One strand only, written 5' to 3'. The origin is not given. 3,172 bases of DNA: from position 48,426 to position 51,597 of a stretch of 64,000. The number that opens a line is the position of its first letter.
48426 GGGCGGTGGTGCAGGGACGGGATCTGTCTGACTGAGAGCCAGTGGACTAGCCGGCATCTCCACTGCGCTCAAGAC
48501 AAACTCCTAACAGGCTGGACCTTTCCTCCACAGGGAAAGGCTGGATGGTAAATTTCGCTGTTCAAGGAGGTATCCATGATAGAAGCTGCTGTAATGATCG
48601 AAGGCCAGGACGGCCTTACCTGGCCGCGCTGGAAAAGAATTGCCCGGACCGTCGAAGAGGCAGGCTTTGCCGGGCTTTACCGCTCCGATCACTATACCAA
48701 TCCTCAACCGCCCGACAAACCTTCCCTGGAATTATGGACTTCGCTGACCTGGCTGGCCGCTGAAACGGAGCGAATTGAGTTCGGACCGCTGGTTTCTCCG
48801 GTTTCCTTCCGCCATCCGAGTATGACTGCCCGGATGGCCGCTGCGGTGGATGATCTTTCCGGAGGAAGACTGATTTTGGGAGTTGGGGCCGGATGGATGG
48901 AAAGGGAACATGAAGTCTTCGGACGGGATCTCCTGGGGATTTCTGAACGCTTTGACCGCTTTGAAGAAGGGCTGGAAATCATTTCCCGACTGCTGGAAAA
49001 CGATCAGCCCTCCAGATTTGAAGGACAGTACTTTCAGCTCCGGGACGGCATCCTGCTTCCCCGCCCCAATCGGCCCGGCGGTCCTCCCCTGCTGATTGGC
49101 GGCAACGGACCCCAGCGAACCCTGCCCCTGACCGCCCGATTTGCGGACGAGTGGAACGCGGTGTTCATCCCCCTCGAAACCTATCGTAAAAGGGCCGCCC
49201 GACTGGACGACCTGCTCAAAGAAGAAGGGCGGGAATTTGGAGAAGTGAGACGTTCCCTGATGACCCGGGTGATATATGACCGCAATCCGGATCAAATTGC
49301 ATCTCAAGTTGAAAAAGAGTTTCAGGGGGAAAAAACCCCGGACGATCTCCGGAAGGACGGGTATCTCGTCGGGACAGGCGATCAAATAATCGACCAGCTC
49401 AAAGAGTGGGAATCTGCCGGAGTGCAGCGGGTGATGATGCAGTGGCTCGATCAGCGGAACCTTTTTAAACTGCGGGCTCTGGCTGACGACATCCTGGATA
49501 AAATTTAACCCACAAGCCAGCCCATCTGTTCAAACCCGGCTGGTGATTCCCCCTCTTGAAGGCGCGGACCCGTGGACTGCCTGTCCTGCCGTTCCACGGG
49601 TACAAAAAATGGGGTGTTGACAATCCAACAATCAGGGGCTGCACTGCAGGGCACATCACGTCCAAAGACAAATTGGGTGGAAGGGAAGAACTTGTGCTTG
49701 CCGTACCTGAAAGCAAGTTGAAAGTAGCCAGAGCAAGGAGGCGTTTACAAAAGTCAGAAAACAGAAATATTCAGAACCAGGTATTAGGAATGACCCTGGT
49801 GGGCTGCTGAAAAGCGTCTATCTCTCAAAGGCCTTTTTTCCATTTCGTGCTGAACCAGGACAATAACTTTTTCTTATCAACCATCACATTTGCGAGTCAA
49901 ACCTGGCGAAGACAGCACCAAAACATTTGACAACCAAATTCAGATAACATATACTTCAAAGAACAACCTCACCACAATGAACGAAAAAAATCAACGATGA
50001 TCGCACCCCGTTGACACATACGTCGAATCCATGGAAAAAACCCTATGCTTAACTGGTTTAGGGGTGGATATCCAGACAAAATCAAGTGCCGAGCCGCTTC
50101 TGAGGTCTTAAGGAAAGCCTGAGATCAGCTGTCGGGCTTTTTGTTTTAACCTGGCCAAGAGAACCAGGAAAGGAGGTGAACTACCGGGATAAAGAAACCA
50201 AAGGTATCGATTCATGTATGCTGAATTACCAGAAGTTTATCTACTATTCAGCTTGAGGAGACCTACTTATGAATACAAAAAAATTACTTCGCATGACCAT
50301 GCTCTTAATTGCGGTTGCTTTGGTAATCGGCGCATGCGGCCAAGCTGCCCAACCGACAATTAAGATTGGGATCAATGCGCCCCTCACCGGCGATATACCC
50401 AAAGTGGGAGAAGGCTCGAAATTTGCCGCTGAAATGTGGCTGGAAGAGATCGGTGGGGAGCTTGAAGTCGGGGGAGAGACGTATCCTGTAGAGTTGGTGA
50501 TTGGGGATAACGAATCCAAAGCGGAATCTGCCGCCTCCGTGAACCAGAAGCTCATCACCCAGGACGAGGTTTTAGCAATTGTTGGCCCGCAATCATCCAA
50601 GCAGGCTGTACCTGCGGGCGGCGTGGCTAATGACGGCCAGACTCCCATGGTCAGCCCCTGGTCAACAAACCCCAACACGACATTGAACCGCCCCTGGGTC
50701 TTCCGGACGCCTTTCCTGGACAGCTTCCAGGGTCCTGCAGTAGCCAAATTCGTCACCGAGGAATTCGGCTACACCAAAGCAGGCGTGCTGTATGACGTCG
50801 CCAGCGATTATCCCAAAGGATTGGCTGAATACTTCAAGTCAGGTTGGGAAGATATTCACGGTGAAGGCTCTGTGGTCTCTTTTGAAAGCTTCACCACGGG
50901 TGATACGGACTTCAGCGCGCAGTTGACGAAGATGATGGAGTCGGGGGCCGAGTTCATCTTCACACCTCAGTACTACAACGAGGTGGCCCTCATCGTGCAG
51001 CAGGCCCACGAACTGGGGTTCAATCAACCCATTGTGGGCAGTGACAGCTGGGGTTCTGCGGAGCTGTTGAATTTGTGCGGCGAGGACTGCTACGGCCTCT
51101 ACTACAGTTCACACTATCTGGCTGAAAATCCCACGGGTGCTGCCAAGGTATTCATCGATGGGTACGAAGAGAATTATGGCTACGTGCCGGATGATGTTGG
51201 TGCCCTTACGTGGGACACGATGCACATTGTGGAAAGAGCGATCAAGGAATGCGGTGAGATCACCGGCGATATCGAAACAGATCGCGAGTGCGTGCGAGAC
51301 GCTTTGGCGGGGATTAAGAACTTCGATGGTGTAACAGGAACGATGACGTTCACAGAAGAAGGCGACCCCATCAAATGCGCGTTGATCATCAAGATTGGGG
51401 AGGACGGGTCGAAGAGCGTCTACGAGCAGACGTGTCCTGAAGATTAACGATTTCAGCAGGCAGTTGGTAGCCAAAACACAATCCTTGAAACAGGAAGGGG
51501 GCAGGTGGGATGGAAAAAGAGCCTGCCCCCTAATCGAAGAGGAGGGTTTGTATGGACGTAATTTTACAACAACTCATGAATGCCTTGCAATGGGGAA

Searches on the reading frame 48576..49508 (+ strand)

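Call 37: search_protein_families(library=pfam, proteins=[window:48576-49508:+], max_evalue=0.000001)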
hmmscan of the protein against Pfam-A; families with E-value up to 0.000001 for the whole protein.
window:48576-49508:+ (310 aa): 1 family
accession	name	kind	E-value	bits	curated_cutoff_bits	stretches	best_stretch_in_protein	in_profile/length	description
PF00296.26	Bac_luciferase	-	1.8e-55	189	27.9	1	15-248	21-244/314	Luciferase-like monooxygenase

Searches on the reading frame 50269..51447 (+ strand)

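Call 37: search_protein_families(library=pfam, proteins=[window:50269-51447:+], max_evalue=0.000001)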
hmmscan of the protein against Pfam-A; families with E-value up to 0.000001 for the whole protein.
window:50269-51447:+ (392 aa): 3 families
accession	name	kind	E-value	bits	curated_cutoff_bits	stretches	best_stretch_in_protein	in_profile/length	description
PF13458.12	Peripla_BP_6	-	4.4e-53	181.6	31.7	1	30-380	1-342/343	Periplasmic binding protein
PF01094.35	ANF_receptor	-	5.6e-22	78.7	25.4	1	71-371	23-344/353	Receptor family ligand binding region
PF13433.12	Peripla_BP_5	-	1.3e-11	44.7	27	0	159-387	125-347/363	Periplasmic binding protein domain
